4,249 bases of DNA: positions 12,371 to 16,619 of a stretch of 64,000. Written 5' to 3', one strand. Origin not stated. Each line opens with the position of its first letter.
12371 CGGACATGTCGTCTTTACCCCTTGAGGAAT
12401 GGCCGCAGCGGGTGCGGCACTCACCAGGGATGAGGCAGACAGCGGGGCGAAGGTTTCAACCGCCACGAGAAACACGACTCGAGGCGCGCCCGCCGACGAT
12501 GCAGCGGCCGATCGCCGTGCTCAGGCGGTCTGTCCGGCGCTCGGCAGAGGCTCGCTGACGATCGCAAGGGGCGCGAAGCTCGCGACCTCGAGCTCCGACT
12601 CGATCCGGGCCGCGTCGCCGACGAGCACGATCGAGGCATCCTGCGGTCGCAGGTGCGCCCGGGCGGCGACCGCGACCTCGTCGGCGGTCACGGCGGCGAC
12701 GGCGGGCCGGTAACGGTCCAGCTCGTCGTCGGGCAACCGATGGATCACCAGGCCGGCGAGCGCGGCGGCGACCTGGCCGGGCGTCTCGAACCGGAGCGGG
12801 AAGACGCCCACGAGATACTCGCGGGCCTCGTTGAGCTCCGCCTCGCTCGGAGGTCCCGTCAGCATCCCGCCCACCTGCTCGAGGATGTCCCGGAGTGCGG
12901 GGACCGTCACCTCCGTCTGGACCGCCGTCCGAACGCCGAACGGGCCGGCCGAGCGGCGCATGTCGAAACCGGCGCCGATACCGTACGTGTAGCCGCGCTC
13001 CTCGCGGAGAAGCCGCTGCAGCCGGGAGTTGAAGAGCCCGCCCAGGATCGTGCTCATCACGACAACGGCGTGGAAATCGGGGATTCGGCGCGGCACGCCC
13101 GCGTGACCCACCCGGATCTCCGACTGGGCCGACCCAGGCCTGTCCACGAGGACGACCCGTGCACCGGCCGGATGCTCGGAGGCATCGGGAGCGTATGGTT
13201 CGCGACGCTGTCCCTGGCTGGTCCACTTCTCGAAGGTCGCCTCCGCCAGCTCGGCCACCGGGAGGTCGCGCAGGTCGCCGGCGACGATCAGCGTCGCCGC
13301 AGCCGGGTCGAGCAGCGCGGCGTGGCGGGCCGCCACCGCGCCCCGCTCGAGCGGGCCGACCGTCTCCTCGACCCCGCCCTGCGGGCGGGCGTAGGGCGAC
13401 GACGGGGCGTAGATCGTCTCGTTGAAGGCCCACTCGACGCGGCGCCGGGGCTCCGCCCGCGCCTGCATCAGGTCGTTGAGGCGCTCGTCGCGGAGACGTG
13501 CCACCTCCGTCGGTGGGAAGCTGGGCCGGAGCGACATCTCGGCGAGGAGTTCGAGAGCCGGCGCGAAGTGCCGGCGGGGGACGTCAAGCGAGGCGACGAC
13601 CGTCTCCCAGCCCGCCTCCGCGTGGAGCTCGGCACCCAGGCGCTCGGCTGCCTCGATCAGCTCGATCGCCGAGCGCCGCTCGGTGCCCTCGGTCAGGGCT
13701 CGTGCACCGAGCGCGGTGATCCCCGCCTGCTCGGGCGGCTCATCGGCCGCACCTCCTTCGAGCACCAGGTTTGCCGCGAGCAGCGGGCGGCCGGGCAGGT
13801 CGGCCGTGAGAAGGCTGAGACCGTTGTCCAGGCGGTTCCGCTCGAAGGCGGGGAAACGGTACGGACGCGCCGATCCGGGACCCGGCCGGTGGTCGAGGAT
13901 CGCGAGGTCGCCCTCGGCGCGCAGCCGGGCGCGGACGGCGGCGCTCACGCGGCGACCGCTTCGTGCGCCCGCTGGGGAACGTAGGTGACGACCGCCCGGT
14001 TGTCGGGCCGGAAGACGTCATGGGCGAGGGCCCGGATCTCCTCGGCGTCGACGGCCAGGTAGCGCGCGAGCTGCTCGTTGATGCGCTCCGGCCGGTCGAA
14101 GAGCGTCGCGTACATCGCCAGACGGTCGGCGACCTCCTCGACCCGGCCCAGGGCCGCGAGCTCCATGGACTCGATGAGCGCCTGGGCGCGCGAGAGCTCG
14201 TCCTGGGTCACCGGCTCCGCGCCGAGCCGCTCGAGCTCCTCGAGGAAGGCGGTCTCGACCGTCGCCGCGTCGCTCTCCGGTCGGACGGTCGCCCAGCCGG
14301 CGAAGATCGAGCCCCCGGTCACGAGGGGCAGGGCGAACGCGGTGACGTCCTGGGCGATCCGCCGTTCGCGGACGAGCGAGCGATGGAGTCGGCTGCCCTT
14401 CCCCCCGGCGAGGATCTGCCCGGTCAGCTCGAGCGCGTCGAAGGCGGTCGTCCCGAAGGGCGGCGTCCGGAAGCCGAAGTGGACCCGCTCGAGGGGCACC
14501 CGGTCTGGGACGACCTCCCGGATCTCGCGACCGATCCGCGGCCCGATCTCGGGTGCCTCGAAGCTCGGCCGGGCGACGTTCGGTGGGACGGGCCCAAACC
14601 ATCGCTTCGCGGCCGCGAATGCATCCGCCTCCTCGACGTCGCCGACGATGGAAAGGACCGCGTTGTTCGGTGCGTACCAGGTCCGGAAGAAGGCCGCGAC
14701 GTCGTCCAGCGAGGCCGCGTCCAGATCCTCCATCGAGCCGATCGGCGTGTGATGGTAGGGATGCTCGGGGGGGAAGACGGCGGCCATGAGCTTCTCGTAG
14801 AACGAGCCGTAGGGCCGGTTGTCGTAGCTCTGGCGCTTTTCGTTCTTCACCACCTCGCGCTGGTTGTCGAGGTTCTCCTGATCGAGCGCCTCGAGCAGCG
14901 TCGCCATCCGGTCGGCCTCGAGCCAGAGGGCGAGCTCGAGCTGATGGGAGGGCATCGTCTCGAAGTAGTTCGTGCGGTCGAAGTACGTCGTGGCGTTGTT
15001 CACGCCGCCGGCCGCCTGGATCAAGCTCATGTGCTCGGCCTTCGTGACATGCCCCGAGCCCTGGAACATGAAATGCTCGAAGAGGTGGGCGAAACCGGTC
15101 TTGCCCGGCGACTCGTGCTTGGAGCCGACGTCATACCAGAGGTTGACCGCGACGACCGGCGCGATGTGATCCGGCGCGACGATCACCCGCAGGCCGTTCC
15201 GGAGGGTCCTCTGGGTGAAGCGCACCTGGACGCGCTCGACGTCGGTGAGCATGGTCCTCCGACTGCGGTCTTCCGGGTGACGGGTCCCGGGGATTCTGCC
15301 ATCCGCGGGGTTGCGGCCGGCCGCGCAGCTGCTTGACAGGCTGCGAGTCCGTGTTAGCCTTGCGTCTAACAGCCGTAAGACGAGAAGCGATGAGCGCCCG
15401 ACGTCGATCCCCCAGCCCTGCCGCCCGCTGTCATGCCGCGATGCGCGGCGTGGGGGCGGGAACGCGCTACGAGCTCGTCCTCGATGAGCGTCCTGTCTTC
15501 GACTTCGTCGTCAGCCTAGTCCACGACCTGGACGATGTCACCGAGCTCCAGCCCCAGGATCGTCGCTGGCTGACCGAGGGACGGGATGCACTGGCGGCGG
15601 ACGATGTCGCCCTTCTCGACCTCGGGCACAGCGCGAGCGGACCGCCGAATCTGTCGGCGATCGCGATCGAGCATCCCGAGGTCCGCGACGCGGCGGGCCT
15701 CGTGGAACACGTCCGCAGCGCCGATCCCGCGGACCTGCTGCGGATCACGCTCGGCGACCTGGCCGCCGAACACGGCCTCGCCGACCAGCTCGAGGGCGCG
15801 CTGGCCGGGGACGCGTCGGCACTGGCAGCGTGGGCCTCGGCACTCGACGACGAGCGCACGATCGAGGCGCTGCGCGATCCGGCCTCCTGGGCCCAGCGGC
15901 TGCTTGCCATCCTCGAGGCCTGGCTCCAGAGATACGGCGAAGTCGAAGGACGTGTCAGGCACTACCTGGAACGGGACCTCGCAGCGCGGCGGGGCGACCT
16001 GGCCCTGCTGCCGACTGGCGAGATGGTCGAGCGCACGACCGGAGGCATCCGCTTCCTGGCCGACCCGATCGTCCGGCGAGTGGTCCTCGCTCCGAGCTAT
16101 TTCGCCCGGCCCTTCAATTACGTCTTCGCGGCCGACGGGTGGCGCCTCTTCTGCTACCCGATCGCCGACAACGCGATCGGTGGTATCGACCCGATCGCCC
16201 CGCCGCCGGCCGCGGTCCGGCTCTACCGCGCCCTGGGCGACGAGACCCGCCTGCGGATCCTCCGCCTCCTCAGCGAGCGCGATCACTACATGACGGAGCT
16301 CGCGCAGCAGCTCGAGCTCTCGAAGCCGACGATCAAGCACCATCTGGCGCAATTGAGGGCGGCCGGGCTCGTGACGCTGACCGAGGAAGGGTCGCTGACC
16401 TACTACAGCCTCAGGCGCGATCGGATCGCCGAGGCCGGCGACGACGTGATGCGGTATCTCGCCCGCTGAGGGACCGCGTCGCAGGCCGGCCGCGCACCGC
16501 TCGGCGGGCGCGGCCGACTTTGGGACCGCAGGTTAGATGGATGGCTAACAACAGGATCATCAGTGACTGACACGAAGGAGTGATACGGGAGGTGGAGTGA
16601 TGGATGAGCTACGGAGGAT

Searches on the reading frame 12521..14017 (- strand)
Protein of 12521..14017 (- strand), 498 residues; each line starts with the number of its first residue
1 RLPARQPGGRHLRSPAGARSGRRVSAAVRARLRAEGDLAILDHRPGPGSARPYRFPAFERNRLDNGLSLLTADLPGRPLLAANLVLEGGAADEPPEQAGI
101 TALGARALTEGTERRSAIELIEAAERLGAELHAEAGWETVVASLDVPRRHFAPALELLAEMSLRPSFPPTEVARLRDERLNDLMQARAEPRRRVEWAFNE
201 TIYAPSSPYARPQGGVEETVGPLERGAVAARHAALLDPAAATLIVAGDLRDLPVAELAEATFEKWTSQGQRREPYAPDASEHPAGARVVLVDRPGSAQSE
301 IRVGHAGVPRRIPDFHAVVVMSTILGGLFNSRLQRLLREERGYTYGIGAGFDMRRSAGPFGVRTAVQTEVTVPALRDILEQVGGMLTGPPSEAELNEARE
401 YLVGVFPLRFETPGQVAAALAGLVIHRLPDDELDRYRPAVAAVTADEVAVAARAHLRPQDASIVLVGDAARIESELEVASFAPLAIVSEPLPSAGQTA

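Call 48: search_protein_families(library=pfam, proteins=[window:12521-14017:-], max_evalue=0.0001)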
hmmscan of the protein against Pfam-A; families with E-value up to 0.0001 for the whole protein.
window:12521-14017:- (498 aa): 2 families
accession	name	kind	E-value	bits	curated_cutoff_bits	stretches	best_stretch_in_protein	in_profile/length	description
PF05193.26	Peptidase_M16_C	-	1.2e-23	84.4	23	1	225-401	4-180/181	Peptidase M16 inactive domain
PF00675.25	Peptidase_M16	-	9.9e-13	48.7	22.3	1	81-203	14-136/149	Insulinase (Peptidase family M16)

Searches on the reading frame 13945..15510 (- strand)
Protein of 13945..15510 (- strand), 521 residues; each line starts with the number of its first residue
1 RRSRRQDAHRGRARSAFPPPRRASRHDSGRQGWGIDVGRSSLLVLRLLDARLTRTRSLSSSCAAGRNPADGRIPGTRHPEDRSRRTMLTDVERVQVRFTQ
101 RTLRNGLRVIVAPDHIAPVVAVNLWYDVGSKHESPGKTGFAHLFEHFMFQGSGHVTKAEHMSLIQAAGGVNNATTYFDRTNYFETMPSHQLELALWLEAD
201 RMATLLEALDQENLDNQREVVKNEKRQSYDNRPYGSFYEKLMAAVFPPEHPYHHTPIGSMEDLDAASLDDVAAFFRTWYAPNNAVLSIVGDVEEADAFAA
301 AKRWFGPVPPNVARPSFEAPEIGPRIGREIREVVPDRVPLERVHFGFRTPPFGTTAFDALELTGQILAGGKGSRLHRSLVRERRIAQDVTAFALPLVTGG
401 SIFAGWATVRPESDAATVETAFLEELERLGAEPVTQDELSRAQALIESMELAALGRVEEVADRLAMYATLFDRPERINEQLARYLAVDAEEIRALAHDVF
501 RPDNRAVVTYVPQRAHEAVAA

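Call 48: search_protein_families(library=pfam, proteins=[window:13945-15510:-], max_evalue=0.0001)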
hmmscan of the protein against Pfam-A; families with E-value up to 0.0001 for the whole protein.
window:13945-15510:- (521 aa): 2 families
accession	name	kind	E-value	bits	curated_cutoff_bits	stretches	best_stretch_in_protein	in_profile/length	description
PF05193.26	Peptidase_M16_C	-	1.7e-28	100.1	23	1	267-444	3-179/181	Peptidase M16 inactive domain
PF00675.25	Peptidase_M16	-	6.4e-19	68.8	22.3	1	108-246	1-136/149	Insulinase (Peptidase family M16)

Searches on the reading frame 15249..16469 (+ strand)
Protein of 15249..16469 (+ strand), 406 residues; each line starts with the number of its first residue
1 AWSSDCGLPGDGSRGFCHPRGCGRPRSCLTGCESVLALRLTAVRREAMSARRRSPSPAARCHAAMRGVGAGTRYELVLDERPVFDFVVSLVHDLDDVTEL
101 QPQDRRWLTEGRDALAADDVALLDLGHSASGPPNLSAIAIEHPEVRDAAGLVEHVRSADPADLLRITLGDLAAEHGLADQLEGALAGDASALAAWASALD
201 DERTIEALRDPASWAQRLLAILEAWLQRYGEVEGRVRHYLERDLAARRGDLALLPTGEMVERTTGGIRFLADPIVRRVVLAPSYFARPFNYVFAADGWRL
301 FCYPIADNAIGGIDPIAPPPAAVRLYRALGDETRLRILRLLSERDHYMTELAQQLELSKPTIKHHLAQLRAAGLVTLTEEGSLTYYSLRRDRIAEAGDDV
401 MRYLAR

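Call 48: search_protein_families(library=pfam, proteins=[window:15249-16469:+], max_evalue=0.0001)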
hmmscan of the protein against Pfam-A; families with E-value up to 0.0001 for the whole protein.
window:15249-16469:+ (406 aa): 6 families
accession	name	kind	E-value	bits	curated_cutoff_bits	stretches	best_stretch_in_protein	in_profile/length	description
PF01022.26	HTH_5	-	4.3e-16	58.9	22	1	331-376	1-46/47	Bacterial regulatory protein, arsR family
PF12840.13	HTH_20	-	1.1e-11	44.9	27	1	329-377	1-50/51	Helix-turn-helix domain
PF13412.12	HTH_24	-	4.3e-06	26.6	21.9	1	331-376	2-48/48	Winged helix-turn-helix DNA-binding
PF12802.13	MarR_2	-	2e-05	25.1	27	0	334-380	7-55/61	MarR family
PF09339.16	HTH_IclR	-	4.3e-05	23.6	22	1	335-376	6-49/52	IclR helix-turn-helix domain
PF25213.1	HVO_A0261_N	-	8.7e-05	22.8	35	0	332-378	11-57/86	HVO_A0261 N-terminal domain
